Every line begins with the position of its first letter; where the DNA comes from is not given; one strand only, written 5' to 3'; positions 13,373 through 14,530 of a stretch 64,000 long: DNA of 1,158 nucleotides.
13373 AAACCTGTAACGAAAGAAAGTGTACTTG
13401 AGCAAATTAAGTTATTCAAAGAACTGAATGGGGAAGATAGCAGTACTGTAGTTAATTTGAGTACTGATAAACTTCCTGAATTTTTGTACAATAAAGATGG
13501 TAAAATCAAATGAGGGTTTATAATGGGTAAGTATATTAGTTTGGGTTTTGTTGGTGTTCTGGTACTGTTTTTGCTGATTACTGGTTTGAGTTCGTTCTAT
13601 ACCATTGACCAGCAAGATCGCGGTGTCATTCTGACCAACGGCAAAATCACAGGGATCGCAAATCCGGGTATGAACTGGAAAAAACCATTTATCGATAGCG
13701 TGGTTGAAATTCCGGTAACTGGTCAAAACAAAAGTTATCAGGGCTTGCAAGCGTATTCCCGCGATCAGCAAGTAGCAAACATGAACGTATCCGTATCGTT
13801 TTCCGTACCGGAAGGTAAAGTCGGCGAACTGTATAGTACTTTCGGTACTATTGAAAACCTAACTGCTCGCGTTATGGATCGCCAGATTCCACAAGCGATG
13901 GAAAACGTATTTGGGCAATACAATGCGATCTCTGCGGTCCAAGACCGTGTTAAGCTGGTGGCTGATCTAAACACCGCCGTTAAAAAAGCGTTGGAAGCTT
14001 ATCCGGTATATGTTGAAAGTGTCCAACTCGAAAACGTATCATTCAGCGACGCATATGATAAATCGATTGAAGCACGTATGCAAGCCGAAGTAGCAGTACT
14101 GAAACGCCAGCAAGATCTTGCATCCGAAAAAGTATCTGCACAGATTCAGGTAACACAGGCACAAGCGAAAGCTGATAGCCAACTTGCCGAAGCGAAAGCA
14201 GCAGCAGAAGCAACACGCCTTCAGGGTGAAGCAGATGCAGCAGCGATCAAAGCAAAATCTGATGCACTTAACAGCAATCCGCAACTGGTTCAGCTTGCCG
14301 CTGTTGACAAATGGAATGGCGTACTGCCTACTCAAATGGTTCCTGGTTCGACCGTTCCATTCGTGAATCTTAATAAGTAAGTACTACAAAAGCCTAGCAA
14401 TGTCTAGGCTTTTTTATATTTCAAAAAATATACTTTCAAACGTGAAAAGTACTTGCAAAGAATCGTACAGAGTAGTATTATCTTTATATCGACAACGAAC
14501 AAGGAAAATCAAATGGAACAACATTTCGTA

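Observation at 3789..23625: Dispersed 26-bp element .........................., three times as long inverted-repeat pairs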

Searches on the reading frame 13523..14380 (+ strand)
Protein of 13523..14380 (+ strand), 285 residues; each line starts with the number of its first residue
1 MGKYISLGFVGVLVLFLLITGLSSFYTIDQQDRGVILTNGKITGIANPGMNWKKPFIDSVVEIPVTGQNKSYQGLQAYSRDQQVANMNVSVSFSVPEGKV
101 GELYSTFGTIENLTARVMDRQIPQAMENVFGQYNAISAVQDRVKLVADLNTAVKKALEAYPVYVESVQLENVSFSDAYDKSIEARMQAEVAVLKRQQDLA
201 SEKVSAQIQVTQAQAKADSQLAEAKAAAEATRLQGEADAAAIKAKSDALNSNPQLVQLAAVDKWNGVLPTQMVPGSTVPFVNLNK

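Call 53: search_protein_families(library=pfam, max_evalue=0.01, proteins=[window:13523-14380:+])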
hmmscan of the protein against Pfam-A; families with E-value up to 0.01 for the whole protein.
window:13523-14380:+ (285 aa): 1 family
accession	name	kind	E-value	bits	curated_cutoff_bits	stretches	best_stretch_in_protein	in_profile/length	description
PF01145.31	Band_7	-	2.1e-27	96.7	23.6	1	27-192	2-165/176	SPFH domain / Band 7 family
